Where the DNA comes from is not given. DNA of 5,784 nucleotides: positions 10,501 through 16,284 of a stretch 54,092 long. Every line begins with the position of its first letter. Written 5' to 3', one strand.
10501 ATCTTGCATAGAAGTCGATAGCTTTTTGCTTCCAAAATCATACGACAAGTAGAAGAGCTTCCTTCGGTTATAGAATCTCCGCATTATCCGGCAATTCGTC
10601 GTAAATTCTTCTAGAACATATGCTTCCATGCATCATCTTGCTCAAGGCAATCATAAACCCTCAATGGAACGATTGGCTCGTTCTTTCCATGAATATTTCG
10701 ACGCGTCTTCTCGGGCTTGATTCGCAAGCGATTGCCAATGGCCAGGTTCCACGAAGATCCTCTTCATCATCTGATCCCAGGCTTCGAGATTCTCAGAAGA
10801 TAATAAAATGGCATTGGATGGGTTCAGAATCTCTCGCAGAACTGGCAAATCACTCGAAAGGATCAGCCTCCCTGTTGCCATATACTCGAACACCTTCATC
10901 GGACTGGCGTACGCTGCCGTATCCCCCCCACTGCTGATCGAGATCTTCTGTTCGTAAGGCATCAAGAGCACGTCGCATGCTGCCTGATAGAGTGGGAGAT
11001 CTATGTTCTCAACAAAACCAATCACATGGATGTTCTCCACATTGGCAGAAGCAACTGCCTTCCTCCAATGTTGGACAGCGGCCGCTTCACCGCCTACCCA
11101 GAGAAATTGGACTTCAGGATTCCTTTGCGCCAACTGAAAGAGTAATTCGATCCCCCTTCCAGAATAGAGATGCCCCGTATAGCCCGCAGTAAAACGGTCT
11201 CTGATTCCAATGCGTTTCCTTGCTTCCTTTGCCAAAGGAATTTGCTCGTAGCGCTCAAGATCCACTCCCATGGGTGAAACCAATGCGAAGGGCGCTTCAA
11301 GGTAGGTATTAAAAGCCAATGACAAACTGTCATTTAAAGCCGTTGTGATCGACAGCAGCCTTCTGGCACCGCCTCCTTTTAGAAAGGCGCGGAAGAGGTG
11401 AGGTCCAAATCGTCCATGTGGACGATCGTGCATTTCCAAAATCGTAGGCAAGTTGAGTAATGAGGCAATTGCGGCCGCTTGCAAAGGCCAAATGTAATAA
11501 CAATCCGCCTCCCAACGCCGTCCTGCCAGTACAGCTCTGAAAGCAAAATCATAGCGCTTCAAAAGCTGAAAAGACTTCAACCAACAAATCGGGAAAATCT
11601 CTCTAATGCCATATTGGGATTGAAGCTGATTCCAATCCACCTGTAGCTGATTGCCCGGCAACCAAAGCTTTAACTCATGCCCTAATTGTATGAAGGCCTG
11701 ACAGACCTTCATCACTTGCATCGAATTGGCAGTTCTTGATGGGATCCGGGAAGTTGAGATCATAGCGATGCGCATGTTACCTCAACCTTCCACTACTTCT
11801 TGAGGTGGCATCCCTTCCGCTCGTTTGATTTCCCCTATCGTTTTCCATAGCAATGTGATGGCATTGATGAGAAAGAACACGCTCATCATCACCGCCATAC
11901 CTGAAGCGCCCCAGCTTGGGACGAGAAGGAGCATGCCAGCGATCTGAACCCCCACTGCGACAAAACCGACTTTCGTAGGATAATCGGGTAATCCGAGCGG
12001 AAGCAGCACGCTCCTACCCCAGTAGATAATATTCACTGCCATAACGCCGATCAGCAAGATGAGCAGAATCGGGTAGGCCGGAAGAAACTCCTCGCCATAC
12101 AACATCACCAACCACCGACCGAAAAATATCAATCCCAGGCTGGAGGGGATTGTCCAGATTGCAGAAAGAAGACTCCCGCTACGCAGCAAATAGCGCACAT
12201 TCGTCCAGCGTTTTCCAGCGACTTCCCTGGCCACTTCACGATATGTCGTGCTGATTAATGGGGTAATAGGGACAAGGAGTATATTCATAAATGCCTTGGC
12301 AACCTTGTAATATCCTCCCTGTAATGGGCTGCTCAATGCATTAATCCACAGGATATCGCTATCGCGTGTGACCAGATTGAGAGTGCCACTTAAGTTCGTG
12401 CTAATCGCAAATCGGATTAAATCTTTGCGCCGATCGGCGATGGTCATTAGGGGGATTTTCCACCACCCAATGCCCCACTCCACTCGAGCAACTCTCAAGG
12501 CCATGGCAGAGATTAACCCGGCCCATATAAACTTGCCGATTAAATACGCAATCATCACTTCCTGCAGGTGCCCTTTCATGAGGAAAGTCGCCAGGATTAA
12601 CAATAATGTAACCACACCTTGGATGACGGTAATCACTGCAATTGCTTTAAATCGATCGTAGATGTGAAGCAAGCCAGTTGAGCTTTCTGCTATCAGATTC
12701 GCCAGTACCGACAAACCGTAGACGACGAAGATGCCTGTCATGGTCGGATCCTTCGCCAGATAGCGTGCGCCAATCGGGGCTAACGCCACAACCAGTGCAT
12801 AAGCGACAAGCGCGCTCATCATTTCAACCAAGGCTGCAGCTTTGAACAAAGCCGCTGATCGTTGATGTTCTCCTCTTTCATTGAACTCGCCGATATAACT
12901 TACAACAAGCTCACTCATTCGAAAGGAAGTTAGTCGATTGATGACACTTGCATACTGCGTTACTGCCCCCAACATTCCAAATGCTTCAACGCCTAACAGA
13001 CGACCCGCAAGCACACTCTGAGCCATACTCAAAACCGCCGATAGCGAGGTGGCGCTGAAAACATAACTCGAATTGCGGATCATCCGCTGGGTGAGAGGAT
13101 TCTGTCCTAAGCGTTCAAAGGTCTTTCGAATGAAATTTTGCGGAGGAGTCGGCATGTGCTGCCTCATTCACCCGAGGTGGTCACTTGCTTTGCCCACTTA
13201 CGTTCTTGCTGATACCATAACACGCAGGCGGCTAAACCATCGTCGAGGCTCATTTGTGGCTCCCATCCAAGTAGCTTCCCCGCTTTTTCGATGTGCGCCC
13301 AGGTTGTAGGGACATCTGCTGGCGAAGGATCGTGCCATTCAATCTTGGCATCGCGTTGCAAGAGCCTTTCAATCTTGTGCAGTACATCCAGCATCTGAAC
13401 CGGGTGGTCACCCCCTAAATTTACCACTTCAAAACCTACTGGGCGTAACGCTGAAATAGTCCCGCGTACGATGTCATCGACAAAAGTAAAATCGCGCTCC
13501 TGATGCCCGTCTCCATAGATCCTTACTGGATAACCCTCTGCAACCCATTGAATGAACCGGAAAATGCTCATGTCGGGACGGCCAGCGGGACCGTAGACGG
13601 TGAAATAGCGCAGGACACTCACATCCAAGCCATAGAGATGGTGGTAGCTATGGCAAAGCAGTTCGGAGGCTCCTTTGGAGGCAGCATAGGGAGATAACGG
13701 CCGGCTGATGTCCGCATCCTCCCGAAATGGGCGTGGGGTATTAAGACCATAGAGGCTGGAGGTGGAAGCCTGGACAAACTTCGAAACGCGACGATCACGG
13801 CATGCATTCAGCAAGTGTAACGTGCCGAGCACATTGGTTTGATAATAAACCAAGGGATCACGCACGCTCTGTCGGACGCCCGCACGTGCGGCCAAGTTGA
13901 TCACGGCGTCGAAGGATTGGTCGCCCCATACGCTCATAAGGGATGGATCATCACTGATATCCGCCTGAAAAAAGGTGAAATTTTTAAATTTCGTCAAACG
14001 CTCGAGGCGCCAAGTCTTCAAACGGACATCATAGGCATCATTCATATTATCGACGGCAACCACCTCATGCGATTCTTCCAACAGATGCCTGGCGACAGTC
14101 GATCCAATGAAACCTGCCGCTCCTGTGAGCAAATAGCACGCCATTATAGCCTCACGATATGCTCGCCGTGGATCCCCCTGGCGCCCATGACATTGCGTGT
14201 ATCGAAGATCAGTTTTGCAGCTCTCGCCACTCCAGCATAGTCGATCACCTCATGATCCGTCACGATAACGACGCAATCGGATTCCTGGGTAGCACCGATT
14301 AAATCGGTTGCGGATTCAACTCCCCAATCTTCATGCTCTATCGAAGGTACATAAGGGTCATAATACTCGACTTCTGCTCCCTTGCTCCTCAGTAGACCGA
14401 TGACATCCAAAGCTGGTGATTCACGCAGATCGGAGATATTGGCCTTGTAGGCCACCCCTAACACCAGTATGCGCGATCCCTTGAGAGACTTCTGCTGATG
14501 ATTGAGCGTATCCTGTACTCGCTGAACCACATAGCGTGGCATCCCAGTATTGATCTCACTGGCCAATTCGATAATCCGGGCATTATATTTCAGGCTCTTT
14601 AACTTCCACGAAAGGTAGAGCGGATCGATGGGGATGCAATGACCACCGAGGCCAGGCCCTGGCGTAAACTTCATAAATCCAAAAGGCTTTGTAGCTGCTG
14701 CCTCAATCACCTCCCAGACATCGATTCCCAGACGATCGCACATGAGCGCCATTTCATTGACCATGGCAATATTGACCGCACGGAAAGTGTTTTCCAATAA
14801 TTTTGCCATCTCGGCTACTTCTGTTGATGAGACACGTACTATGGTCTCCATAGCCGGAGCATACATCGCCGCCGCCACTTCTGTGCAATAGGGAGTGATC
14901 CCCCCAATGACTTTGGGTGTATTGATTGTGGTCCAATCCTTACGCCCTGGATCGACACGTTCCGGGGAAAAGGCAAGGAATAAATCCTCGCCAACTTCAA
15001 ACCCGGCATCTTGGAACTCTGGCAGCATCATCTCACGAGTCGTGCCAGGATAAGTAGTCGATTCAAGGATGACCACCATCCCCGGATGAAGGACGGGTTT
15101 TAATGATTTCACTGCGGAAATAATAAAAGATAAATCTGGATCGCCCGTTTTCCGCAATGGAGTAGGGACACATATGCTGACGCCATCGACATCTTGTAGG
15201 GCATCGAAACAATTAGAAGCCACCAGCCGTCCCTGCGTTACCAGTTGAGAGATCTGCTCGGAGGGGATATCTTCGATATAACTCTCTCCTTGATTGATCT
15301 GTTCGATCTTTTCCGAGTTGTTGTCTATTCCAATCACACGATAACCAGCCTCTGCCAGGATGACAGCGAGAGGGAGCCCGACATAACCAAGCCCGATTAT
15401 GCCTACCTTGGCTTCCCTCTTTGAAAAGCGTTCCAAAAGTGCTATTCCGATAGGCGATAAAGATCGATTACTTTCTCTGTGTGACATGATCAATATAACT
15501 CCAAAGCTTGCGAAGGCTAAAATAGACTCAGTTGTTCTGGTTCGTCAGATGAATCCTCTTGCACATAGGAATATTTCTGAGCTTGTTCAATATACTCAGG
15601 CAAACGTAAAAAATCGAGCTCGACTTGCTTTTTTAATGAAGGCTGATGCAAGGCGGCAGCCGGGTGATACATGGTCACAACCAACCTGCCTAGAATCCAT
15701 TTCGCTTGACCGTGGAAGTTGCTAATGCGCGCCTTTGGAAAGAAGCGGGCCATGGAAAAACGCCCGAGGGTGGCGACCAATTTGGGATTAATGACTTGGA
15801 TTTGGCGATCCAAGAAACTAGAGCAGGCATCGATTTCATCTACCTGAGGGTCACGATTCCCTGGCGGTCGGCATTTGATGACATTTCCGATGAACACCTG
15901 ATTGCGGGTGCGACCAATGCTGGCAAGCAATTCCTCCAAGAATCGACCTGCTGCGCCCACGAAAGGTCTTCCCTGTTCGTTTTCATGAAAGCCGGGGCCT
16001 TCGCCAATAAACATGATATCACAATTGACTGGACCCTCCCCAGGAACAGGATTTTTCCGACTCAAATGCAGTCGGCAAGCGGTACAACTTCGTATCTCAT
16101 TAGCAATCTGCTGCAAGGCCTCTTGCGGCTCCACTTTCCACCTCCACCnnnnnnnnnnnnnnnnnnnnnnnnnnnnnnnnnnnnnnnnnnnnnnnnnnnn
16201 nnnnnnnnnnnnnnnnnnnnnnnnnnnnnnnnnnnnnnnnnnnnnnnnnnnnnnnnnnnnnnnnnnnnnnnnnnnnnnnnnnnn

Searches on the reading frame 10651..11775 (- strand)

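Call 25: search_protein_families(library=pfam, proteins=[window:10651-11775:-], max_evalue=0.00001)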
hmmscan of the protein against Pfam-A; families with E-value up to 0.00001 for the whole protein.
window:10651-11775:- (374 aa): 3 families
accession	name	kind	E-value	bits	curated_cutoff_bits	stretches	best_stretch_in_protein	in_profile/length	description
PF13692.12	Glyco_trans_1_4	-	3.6e-12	47.2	27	1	199-339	6-138/142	Glycosyl transferases group 1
PF13524.12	Glyco_trans_1_2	-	1.8e-09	38.1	25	1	211-369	4-141/144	Glycosyl transferase-like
PF00534.26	Glycos_transf_1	-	8.4e-09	35.6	26.4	1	184-356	4-171/172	Glycosyl transferases group 1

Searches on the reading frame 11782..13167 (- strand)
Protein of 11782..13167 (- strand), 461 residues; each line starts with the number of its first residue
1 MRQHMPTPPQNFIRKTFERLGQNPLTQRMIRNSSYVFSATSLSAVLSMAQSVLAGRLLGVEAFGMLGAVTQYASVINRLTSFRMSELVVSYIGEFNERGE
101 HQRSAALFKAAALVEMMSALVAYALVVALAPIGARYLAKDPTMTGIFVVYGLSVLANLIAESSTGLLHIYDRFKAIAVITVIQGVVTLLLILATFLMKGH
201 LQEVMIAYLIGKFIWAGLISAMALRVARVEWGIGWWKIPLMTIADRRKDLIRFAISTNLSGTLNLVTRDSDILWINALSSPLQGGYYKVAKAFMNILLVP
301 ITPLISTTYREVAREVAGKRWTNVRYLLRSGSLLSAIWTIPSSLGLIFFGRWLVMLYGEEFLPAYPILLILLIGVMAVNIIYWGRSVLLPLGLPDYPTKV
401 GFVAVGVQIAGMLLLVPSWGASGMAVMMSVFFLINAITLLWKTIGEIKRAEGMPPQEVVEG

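Call 25: search_protein_families(library=pfam, proteins=[window:11782-13167:-], max_evalue=0.00001)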
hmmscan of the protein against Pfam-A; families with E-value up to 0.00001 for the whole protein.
window:11782-13167:- (461 aa): 2 families
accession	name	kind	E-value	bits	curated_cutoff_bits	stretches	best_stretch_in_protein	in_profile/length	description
PF01943.22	Polysacc_synt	-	2.9e-14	53.6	28.2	1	30-307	2-265/274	Polysaccharide biosynthesis protein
PF13440.11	Polysacc_synt_3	-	1.2e-12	48.1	23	1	56-365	4-292/293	Polysaccharide biosynthesis protein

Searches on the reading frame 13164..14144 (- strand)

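Call 26: search_protein_families(library=pfam, proteins=[window:13164-14144:-], max_evalue=0.00001)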
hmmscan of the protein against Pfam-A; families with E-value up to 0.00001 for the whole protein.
window:13164-14144:- (326 aa): 7 families
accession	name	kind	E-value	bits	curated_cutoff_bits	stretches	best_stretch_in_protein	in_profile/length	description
PF16363.11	GDP_Man_Dehyd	-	3.1e-61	208.1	27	1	5-305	1-330/332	GDP-mannose 4,6 dehydratase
PF01370.27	Epimerase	-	1.4e-60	205.1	20.9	1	5-244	2-240/240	NAD dependent epimerase/dehydratase family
PF01073.25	3Beta_HSD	-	1.8e-17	63.7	22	1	6-234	2-230/280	3-beta hydroxysteroid dehydrogenase/isomerase family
PF04321.23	RmlD_sub_bind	-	2e-16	60.3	27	1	5-233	4-197/287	RmlD substrate binding domain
PF02719.21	Polysacc_synt_2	-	1.5e-12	47.7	20.2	1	5-129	2-129/293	Polysaccharide biosynthesis protein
PF07993.18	NAD_binding_4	-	1.3e-11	44.6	20.1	1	6-225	1-254/258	Male sterility protein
PF13460.12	NAD_binding_10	-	1.6e-06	28.6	27.2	1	8-161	1-128/184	NAD(P)H-binding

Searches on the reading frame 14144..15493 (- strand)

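Call 26: search_protein_families(library=pfam, proteins=[window:14144-15493:-], max_evalue=0.00001)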
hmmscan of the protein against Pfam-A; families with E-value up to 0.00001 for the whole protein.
window:14144-15493:- (449 aa): 6 families
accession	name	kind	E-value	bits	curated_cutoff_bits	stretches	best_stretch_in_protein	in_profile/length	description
PF03721.20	UDPG_MGDP_dh_N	-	1.4e-42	145.8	27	1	29-206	2-182/187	UDP-glucose/GDP-mannose dehydrogenase family, NAD binding domain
PF00984.24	UDPG_MGDP_dh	-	1.4e-33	115.3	25.4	1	226-316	2-93/94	UDP-glucose/GDP-mannose dehydrogenase family, central domain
PF03720.21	UDPG_MGDP_dh_C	-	9.7e-27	93.8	30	1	343-436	1-101/103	UDP-glucose/GDP-mannose dehydrogenase family, UDP binding domain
PF03446.21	NAD_binding_2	-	2.4e-08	34.6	21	1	29-155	1-103/161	NAD binding domain of 6-phosphogluconate dehydrogenase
PF02826.25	2-Hacid_dh_C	-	6.1e-07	29.4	25.1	0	26-68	35-77/178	D-isomer specific 2-hydroxyacid dehydrogenase, NAD binding domain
PF01210.29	NAD_Gly3P_dh_N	-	1.1e-06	29.1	23.1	0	29-111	1-79/158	NAD-dependent glycerol-3-phosphate dehydrogenase N-terminus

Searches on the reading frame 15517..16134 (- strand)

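Call 26: search_protein_families(library=pfam, proteins=[window:15517-16134:-], max_evalue=0.00001)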
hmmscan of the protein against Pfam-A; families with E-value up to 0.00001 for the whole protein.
window:15517-16134:- (205 aa): 1 family
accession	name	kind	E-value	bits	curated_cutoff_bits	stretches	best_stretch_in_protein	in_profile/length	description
PF03167.25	UDG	-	3e-33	115.3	24.3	1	31-170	1-130/141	Uracil DNA glycosylase superfamily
